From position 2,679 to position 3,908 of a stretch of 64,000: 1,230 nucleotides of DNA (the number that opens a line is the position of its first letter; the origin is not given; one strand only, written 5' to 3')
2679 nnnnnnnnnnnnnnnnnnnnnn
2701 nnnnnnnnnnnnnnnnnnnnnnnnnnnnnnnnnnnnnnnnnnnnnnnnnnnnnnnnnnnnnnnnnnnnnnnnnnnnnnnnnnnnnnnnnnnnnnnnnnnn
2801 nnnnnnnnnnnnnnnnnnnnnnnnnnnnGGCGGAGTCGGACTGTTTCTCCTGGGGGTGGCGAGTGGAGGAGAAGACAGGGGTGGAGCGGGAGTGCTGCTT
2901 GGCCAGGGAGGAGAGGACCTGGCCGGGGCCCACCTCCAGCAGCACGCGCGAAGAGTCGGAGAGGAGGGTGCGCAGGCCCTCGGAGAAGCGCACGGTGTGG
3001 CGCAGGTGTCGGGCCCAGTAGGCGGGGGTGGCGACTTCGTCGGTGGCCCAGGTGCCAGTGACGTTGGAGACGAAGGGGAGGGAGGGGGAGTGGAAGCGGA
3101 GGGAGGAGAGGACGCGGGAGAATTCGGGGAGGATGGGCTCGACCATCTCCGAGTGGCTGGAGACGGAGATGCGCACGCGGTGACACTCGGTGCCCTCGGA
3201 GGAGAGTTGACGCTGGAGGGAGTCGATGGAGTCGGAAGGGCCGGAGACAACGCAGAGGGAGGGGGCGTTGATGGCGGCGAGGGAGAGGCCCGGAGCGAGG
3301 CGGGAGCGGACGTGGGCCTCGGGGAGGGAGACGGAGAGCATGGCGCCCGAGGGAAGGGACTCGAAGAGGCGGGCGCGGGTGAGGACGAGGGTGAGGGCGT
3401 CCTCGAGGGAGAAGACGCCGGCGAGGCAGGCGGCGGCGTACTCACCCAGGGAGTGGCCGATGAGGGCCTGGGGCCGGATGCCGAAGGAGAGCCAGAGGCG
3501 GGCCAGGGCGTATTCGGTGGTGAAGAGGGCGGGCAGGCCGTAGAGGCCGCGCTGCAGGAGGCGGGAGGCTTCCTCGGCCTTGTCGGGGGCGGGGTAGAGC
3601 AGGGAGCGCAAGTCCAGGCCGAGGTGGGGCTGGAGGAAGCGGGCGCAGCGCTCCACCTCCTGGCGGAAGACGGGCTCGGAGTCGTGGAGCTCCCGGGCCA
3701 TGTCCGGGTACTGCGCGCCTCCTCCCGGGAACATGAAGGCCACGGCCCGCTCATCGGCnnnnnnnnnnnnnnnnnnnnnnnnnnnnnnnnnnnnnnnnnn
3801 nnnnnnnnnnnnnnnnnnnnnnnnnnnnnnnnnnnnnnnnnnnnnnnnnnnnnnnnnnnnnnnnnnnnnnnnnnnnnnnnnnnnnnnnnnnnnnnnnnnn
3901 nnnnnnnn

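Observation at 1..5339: PKS module with non-canonical domain order KS-AT-KR-DH and a PCP-type carrier; AT with VSSH motif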

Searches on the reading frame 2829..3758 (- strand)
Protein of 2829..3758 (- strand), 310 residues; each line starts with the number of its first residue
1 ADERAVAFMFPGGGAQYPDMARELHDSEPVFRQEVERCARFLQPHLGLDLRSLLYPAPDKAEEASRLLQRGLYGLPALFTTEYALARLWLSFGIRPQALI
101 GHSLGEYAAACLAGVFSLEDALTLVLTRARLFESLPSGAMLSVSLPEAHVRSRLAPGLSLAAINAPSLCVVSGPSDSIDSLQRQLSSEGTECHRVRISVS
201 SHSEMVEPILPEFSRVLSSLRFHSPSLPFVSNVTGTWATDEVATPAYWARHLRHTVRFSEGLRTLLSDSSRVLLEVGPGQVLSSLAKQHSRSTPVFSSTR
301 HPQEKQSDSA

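Call 75: search_solved_structures(query=window:2829-3758:-, max_evalue=1e-20, show_alignments=3)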
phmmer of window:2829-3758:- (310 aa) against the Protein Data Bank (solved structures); distinct sequences matched with E-value up to 1e-20: 84 (the best 60 are shown).
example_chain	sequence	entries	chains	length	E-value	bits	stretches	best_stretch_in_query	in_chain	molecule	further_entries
4qbu_A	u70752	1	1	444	1.7e-72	247.7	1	5-307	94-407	ZmaA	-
5yda_A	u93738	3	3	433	1.4e-69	238.1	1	5-305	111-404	PKS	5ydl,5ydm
8xjy_A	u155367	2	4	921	1.7e-60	208.2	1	6-294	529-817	Polyketide synthase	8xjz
8xju_A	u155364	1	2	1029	2.1e-60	207.9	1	6-294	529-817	Polyketide synthase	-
4mz0_A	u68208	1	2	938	4.5e-60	206.9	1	6-288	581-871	CurL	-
9iyw_A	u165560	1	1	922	1.8e-55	191.7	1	6-288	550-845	Polyketide synthase,GfsA KSQ-AncAT chimeric protein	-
6iyo_A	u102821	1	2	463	4.6e-53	183.9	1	4-288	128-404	Type I modular polyketide synthase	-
7m7i_B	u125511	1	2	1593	7.1e-52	180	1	3-287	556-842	EryAI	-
7m7j_B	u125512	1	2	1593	7.1e-52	179.9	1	3-287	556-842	EryAI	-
7m7f_B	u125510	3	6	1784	9.9e-52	179.5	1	3-287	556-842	EryAI,6-deoxyerythronolide-B synthase EryA3, modules 5 and 6 chimera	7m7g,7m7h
8tjn_B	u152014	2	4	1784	1e-51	179.5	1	3-287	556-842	EryAI,6-deoxyerythronolide-B synthase EryA3, modules 5 and 6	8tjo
8jpu_A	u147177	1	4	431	1.4e-50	175.7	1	3-286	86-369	Tylactone synthase modules 4 & 5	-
8czc_B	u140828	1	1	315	3.7e-49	171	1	6-280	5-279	Narbonolide/10-deoxymethynolide synthase PikA1, modules 1 and 2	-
7uwr_A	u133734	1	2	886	3.3e-48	167.9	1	6-278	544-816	Narbonolide/10-deoxymethynolide synthase PikA1, modules 1 and 2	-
9pc6_A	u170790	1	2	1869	8.7e-48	166.5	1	6-279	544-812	6-deoxyerythronolide-B synthase,RifR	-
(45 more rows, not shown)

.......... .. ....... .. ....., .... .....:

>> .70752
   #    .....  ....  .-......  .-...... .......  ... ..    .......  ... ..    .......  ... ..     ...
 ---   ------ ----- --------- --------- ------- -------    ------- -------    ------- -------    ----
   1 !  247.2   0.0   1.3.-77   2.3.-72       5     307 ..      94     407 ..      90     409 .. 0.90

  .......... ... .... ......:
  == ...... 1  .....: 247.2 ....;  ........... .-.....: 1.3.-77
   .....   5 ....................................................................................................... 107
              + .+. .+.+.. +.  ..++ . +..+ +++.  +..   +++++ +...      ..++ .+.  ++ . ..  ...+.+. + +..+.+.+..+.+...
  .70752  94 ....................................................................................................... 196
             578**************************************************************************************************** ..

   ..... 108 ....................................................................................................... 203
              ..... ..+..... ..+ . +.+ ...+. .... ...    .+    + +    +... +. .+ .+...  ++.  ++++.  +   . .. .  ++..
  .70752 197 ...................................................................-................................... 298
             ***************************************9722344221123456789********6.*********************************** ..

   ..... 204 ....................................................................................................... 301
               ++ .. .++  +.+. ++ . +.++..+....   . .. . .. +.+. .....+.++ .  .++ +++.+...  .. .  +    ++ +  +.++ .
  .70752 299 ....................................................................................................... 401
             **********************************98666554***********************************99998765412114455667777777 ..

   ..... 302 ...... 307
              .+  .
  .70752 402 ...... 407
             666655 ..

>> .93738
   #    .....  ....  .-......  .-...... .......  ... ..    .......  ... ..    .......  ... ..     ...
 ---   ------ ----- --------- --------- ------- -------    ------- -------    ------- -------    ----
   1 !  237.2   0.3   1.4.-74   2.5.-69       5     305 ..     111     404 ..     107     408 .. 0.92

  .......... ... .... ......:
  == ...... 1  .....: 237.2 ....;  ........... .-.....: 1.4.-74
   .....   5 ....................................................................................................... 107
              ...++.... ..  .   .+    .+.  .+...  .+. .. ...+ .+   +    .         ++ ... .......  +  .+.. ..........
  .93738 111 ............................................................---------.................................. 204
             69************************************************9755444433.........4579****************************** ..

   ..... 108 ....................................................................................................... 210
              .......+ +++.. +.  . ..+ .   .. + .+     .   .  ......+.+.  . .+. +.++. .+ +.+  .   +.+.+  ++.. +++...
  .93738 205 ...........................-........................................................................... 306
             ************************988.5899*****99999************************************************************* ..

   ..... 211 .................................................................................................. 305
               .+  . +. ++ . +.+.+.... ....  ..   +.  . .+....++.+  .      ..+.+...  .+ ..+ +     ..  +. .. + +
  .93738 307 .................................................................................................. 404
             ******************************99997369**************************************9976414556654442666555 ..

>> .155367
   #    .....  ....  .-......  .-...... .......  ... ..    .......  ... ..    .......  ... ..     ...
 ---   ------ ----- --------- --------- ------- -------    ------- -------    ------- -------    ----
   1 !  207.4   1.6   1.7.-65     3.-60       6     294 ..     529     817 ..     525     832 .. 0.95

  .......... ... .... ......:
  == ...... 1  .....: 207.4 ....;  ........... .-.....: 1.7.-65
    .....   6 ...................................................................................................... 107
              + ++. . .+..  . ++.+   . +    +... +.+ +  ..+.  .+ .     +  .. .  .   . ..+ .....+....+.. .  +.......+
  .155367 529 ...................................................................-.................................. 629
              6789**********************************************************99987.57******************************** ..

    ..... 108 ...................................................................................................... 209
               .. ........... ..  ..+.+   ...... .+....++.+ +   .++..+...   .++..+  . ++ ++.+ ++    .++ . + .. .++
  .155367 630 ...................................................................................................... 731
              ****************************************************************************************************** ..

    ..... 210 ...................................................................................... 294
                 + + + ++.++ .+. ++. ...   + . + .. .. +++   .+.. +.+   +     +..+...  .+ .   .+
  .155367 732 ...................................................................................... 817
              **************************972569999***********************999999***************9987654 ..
